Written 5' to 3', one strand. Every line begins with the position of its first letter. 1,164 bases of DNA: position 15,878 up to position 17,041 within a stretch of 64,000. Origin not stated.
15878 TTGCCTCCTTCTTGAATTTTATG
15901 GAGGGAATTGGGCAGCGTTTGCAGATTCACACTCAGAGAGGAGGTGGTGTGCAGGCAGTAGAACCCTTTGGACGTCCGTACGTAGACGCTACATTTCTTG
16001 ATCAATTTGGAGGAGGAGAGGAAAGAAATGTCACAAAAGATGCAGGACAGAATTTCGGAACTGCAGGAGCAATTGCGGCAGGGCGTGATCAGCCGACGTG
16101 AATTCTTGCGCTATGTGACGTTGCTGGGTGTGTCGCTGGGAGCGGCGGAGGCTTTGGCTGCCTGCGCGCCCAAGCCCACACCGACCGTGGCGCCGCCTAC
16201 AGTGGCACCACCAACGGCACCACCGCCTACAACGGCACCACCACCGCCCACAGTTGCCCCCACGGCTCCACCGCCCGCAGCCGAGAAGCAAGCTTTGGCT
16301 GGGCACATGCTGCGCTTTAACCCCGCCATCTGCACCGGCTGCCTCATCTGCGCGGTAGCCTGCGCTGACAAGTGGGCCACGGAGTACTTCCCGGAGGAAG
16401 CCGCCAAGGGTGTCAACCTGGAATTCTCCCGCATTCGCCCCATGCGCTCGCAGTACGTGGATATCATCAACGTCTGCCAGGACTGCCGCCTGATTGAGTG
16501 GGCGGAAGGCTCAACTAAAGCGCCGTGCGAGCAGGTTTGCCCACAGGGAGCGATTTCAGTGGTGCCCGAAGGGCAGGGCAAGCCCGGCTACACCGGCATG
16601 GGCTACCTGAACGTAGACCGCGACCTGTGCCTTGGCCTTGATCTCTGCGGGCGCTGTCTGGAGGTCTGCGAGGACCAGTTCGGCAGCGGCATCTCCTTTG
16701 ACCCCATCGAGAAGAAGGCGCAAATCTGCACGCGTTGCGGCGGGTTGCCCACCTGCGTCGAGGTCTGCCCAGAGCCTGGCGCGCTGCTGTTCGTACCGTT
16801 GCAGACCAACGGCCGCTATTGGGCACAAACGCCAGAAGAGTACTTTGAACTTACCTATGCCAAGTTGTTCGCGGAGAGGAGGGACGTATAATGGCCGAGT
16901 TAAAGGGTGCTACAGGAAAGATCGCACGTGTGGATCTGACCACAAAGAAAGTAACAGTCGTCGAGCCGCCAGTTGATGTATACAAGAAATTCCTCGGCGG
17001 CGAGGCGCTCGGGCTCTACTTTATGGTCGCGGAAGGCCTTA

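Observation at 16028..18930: Tungsten-type AOR paired with a TAT-exported lipoprotein ferredoxin: possible extracytoplasmic AOR via Tat hitch-hiking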

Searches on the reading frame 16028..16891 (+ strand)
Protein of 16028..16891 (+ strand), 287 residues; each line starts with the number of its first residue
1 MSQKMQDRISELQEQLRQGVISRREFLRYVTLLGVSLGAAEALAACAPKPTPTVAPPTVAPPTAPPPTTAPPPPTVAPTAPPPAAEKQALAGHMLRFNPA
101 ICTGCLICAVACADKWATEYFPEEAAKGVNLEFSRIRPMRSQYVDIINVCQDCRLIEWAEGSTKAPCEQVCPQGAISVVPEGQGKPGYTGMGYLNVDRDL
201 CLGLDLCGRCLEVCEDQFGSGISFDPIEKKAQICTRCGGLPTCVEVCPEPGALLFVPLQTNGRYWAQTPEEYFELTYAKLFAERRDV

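Call 3: search_protein_families(library=pfam, proteins=[window:16028-16891:+])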
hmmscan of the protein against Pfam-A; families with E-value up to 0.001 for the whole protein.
window:16028-16891:+ (287 aa): 7 families
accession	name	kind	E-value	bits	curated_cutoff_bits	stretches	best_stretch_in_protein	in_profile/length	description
PF12838.12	Fer4_7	-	1.3e-10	42.1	27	1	166-214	7-48/52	4Fe-4S dicluster domain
PF12837.12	Fer4_6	-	1.2e-08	34.9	25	0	195-215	3-20/24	4Fe-4S binding domain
PF13187.11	Fer4_9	-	3.3e-08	33.9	27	1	207-251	5-50/52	4Fe-4S dicluster domain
PF13237.11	Fer4_10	-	5.5e-06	26.7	25.5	0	196-248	4-53/53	4Fe-4S dicluster domain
PF14697.11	Fer4_21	-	1.6e-05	25.4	35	1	196-248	3-52/59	4Fe-4S dicluster domain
PF25160.1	LdpA_Fe-S-bd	-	3.3e-05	24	27.6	1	165-214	7-38/49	LdpA Fe-S cluster-binding domain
PF12797.12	Fer4_2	-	0.00016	21.9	24.5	0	228-249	4-22/22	4Fe-4S binding domain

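Call 4: search_protein_families(library=ncbifam, proteins=[window:16028-16891:+])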
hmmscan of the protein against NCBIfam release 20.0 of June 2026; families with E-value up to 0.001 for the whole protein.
window:16028-16891:+ (287 aa): 3 families
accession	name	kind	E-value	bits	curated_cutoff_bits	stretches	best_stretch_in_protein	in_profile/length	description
NF045766.1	PhenlGlyoxDHPadI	equivalog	6.2e-07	28.5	700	1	92-256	4-136/443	NADH-dependent phenylglyoxylate dehydrogenase subunit beta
TIGR03149.1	cyt_nit_nrfC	equivalog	3.1e-06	26.7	377.6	1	98-257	44-183/225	cytochrome c nitrite reductase Fe-S protein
NF048010.1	SfplDhtActHpsHDes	equivalog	0.00012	21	430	1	196-251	52-104/298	(2S)-3-sulfopropanediol dehydratase activating enzyme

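Call 8: search_solved_structures(query=window:16028-16891:+, max_evalue=0.01)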
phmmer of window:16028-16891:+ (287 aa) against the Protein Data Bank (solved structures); distinct sequences matched with E-value up to 0.01: 2.
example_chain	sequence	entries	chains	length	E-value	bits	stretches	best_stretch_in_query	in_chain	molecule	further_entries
6x6u_B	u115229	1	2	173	0.0069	18.9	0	97-256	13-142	Oxidoreductase, Fe-S subunit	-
6x1o_B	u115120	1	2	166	0.0095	18.4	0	97-256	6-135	Oxidoreductase, Fe-S subunit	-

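Call 23: find_homologous_proteins(query=window:16028-16891:+, max_evalue=0.00001)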
Query window:16028-16891:+ (287 aa): 262 proteins with E <= 0.00001 among 8000 candidates; the best 120 are listed.
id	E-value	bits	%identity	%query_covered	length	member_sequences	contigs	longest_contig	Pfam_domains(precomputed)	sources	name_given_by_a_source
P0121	2.1e-179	613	89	100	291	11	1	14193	PF14697.12,PF12837.13,PF12838.13,PF25160.2,PF13237.12,PF13187.12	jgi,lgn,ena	-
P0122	2.3e-142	492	69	100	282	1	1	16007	PF14697.12,PF12797.13,PF12837.13,PF12838.13,PF25160.2,PF13237.12,PF13187.12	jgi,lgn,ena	-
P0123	7.5e-142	490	69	100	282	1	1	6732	PF14697.12,PF12797.13,PF12837.13,PF12838.13,PF25160.2,PF13237.12,PF13187.12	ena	-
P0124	5.7e-141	487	68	100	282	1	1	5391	PF14697.12,PF12797.13,PF12837.13,PF12838.13,PF25160.2,PF13237.12,PF13187.12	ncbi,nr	ncbi:MAG TPA: hypothetical protein EYP55_11405 [Anaerolineae bacterium]|nr:hypothetical protein [Ana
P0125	8.2e-140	483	69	100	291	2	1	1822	PF12837.13,PF12838.13,PF13187.12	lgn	-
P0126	6.9e-139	480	66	100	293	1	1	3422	PF12837.13,PF12838.13,PF13237.12,PF13187.12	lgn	-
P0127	6.3e-137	474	68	98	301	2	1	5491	PF14697.12,PF12837.13,PF12838.13,PF13237.12,PF13187.12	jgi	jgi:Fe-S-cluster-containing hydrogenase component 2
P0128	1.2e-136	473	69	98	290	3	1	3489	PF14697.12,PF12837.13,PF12838.13,PF13237.12,PF13187.12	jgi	jgi:Fe-S-cluster-containing hydrogenase component 2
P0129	2.2e-136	472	67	99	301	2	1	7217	PF12837.13,PF12838.13,PF13187.12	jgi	-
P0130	2.8e-136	472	68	100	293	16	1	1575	PF14697.12,PF12837.13,PF12838.13,PF13237.12,PF13187.12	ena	-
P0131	2.9e-136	472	72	100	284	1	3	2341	PF12797.13,PF12837.13,PF12838.13,PF13237.12,PF13187.12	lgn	-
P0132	1.4e-135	469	70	100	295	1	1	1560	PF14697.12,PF12797.13,PF12837.13,PF12838.13,PF13237.12,PF13187.12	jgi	-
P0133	1.6e-135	469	70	100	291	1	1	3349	PF14697.12,PF12837.13,PF12838.13,PF13237.12,PF13187.12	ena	-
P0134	6.0e-135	467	69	100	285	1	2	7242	PF12797.13,PF12837.13,PF12838.13,PF13237.12,PF13187.12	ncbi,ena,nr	ncbi:MAG: twin-arginine translocation signal domain-containing protein [Anaerolineales bacterium]|nr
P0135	3.1e-134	465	66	100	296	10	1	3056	PF12837.13,PF12838.13,PF13237.12,PF13187.12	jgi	-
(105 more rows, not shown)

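Call 44: search_solved_structures(query=A1, max_evalue=1, show_alignments=1)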
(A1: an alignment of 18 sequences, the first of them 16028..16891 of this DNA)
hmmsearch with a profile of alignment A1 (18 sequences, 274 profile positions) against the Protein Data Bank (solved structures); distinct sequences matched with E-value up to 1: 27.
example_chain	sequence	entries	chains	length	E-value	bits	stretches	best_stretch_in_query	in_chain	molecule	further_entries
8c0z_C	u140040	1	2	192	1.2e-08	38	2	81-113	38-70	Iron-sulfur cluster-binding protein potential subunit of aldehyde oxidoreductase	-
6x6u_B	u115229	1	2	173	1.6e-07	34.3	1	76-270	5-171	Oxidoreductase, Fe-S subunit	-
9mqx_E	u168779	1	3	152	1.7e-07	34.2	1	81-245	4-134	Fe-S-cluster-containing hydrogenase subunit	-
6x1o_B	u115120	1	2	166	5e-07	32.7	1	82-270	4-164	Oxidoreductase, Fe-S subunit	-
7qv7_B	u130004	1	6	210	1.9e-05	27.5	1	207-243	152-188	Hydrogen dependent carbon dioxide reductase subunit HycB4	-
8etq_A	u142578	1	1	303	0.00044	23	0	3-54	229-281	k-cTRP5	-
7qv7_A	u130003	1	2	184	0.00047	22.9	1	77-170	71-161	Hydrogen dependent carbon dioxide reductase subunit HycB3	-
6btm_B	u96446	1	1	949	0.0055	19.4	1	60-119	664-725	Alternative Complex III subunit B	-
6f0k_B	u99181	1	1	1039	0.0063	19.2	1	61-173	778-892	Fe-S-cluster-containing hydrogenase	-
8k9e_B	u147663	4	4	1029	0.02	17.6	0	72-170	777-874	Fe-S-cluster-containing hydrogenase components 1-like protein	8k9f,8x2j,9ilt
2ivf_B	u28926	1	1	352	0.023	17.4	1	72-106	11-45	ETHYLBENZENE DEHYDROGENASE BETA-SUBUNIT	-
9sfi_U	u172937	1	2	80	0.03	17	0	80-100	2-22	4Fe-4S binding protein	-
1gt8_A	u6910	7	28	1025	0.04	16.6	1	182-243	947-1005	DIHYDROPYRIMIDINE DEHYDROGENASE | Dihydropyrimidine dehydrogenase [NADP(+)]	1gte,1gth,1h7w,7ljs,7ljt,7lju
1h7x_A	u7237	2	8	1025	0.04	16.6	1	182-243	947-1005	DIHYDROPYRIMIDINE DEHYDROGENASE | Dihydropyrimidine dehydrogenase [NADP(+)]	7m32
7m31_A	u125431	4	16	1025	0.04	16.6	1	182-243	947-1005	Dihydropyrimidine dehydrogenase [NADP(+)]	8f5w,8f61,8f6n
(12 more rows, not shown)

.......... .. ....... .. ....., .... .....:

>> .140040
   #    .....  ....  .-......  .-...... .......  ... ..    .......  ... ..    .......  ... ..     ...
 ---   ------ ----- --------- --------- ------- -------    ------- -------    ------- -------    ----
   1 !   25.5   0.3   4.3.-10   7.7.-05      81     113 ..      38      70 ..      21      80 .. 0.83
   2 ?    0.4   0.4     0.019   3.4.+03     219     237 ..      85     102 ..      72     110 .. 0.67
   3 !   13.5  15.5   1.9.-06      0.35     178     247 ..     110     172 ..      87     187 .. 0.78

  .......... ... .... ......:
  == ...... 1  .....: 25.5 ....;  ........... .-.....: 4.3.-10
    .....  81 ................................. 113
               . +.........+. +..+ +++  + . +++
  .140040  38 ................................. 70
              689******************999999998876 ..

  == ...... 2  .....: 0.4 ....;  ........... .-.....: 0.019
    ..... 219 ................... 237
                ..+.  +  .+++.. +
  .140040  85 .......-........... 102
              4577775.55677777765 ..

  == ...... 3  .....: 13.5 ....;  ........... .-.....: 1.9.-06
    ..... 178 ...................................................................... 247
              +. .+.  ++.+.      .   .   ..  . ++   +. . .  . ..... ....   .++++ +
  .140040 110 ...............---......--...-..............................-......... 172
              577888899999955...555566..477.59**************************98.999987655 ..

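Call 61: predict_structure(alignment_id=A1)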
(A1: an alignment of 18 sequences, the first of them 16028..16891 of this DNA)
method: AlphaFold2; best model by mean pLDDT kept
length: 287 residues; sequences in the alignment: 18
mean_pLDDT: 52.9   pTM: 0.28
mean pLDDT of the five models: 52.9, 51.4, 49.0, 48.5, 46.9
residues with pLDDT >= 90: 8; 70-90: 31; 50-70: 107; < 50: 141
segments of 3 or more residues with pLDDT < 50: 50-57, 83-86, 103-108, 128-162, 180-192, 201-204, 206-241, 258-268, 277-280, 282-287
pLDDT, mean of each block of 10 residues (from residue 1): 83 90 84 72 66 48 52 53 50 54 48 52 53 40 32 37 55 58 39 50 45 43 41 36 54 56 44 51 46
secondary structure, 60 per line:
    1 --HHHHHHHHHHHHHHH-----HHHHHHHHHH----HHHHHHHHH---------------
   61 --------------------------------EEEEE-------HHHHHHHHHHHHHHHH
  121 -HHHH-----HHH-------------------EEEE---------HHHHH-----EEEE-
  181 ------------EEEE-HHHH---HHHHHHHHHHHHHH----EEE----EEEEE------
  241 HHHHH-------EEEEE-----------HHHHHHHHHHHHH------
elements in order: H3-17 H23-32 H37-45 E93-97 H105-120 H122-125 E153-156 H166-170 E176-179 E193-196 H198-201 H205-218 E223-225 E230-234 H241-245 E253-257 H269-281

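Call 93: search_protein_representatives(protein=window:16028-16891:+)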
Query: 287 residues. Proteins with E-value up to 0.001 (for the whole library): 231; up to 1e-10: 31; up to 1e-30: 10. The best 150 are listed.
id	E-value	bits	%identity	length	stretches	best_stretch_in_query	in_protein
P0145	2.1e-131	454.0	70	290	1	1-282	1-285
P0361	3.7e-61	223.4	53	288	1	52-286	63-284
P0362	2.5e-55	204.2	45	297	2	51-286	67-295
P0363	2.7e-54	200.9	47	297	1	21-282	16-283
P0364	3.9e-52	193.8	72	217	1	172-287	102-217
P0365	2.0e-48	181.6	66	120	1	108-227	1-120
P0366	5.1e-46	173.7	42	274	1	21-286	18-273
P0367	2.1e-44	168.4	52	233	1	69-215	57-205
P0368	5.3e-42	160.5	40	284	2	80-261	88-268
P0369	1.5e-40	155.7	73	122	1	1-125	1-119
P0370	1.6e-29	119.5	47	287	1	1-254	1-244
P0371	3.7e-29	118.3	67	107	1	4-99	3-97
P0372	1.3e-26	110.0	39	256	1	1-279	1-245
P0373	2.5e-25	105.7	72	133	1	139-206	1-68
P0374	3.3e-22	95.5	51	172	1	1-114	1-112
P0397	1.2e-09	54.3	53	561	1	6-88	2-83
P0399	1.5e-09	54.0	57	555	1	8-68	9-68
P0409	1.1e-08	51.0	58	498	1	5-66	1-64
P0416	3.3e-08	49.5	48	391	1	7-78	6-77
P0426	1.3e-07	47.6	49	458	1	7-85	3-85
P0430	2.6e-07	46.6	56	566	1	7-79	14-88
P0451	1.7e-06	43.9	52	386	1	6-82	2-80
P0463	4.2e-06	42.6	47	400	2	5-79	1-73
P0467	6.0e-06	42.1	34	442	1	84-258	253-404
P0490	2.8e-05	39.9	45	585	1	5-72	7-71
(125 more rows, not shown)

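Call 94: search_protein_families(library=pfam, proteins=[P0397, P0399, P0409, P0426, P0430, P0416, P0451, P0463, P0467, P0490], max_evalue=0.00001)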
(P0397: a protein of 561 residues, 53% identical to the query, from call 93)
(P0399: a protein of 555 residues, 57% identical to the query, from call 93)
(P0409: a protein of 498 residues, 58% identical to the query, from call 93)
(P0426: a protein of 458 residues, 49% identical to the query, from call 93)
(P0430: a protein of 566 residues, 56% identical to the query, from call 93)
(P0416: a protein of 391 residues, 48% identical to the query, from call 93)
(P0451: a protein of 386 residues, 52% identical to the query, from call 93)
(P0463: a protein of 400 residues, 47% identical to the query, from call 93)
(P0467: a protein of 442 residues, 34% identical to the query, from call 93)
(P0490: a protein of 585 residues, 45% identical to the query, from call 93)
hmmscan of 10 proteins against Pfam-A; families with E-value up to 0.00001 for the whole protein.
P0397 (561 aa): 1 family
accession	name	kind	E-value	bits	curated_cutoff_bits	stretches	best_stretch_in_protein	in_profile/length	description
PF00496.27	SBP_bac_5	-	3e-71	240.9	32.4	1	127-464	3-348/368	Bacterial extracellular solute-binding proteins, family 5 Middle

P0399 (555 aa): 1 family
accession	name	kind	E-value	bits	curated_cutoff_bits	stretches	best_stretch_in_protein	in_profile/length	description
PF00496.27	SBP_bac_5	-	1.6e-60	205.6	32.4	1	117-436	3-327/368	Bacterial extracellular solute-binding proteins, family 5 Middle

P0409 (498 aa): 2 families
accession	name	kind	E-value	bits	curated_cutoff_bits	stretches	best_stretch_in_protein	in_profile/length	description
PF13484.11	Fer4_16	-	5.7e-08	33.9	30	1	426-489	2-65/66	4Fe-4S double cluster binding domain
PF12838.12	Fer4_7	-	7.9e-06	26.7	27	1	426-489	2-50/52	4Fe-4S dicluster domain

P0426 (458 aa): 1 family
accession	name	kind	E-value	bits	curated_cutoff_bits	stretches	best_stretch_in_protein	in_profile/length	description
PF00496.27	SBP_bac_5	-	1.1e-70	239.1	32.4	1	133-447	3-325/368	Bacterial extracellular solute-binding proteins, family 5 Middle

P0430 (566 aa): 1 family
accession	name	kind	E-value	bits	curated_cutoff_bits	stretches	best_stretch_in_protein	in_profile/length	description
PF00496.27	SBP_bac_5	-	2.7e-81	274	32.4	1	135-472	2-349/368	Bacterial extracellular solute-binding proteins, family 5 Middle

P0416 (391 aa): 4 families
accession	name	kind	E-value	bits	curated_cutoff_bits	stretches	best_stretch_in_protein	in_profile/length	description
PF09084.16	NMT1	-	2.8e-21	76.8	20.5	1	92-290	8-201/216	NMT1/THI5 like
PF13379.11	NMT1_2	-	2.1e-16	61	24.7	1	74-308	4-247/252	NMT1-like family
PF04069.17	OpuAC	-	1.1e-07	32.2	21.2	1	98-291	22-226/257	Substrate binding domain of ABC-type glycine betaine transport system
PF12974.12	Phosphonate-bd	-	2.3e-07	30.9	27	1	101-248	25-184/242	ABC transporter, phosphonate, periplasmic substrate-binding protein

P0451 (386 aa): 1 family
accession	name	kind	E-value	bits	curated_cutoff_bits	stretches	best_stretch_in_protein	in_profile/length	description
PF00496.27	SBP_bac_5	-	3.2e-55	188.2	32.4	1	127-376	2-254/368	Bacterial extracellular solute-binding proteins, family 5 Middle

P0463 (400 aa): 4 families
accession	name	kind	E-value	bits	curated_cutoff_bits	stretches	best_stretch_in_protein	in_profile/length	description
PF13416.11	SBP_bac_8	-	2.2e-36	126.5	27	1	94-354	3-267/279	Bacterial extracellular solute-binding protein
PF13343.11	SBP_bac_6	-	6.1e-19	68.9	24.6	1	142-354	26-226/245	Bacterial extracellular solute-binding protein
PF01547.30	SBP_bac_1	-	2.8e-16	60.9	26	1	95-334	15-304/307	Bacterial extracellular solute-binding protein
PF13531.11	SBP_bac_11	-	3.1e-09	37.4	25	1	94-335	17-217/227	Bacterial extracellular solute-binding protein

P0467 (442 aa): 8 families
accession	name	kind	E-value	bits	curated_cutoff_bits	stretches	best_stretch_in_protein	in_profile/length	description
PF01292.26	Ni_hydr_CYTB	-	4e-19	69.5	30.1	1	7-177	1-165/179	Prokaryotic cytochrome b561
PF12837.12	Fer4_6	-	8.4e-10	38.6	25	0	344-362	3-21/24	4Fe-4S binding domain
PF12838.12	Fer4_7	-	1.8e-09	38.4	27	0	315-361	2-49/52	4Fe-4S dicluster domain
PF14697.11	Fer4_21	-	3.5e-09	37.1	35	1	344-396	2-53/59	4Fe-4S dicluster domain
PF13237.11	Fer4_10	-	1.1e-08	35.4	25.5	0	344-395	3-53/53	4Fe-4S dicluster domain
PF13187.11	Fer4_9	-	1.1e-08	35.4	27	0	315-361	2-48/52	4Fe-4S dicluster domain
PF25160.1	LdpA_Fe-S-bd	-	2.8e-08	33.8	27.6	0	320-361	6-39/49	LdpA Fe-S cluster-binding domain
PF14358.11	DUF4405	-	4.6e-06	27.5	26.7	0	17-63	4-63/66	Domain of unknown function (DUF4405)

P0490 (585 aa): 1 family
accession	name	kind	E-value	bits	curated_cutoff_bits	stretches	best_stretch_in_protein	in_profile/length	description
PF00496.27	SBP_bac_5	-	2.3e-85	287.4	32.4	1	134-489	11-360/368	Bacterial extracellular solute-binding proteins, family 5 Middle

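Call 96: find_encoding_contigs(protein=P0467, flank=5000, max_places=4)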
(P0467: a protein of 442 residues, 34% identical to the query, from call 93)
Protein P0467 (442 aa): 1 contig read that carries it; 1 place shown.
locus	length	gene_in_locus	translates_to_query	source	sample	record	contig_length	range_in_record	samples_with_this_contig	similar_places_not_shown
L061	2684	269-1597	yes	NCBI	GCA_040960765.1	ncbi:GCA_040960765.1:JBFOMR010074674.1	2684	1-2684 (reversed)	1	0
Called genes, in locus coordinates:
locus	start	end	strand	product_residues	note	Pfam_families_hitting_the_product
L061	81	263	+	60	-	-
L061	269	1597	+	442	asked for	PF01292:Ni_hydr_CYTB, PF25160:LdpA_Fe-S-bd (faint), PF00037:Fer4 (faint), PF12797:Fer4_2 (faint), PF12837:Fer4_6 (faint), PF13237:Fer4_10 (faint), PF12838:Fer4_7 (weak), PF14697:Fer4_21 (weak), +1 more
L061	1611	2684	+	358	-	?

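Call 97: search_protein_families(library=pfam, proteins=[L061:1611-2684:+])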
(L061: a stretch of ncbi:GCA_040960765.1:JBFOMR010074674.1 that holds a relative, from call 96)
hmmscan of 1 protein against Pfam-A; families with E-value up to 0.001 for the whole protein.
L061:1611-2684:+ (358 aa): 1 family
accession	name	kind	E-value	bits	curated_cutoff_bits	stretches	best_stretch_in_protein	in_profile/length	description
PF02730.20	AFOR_N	-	1.3e-68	231.1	29.8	1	14-222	1-199/199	Aldehyde ferredoxin oxidoreductase, N-terminal domain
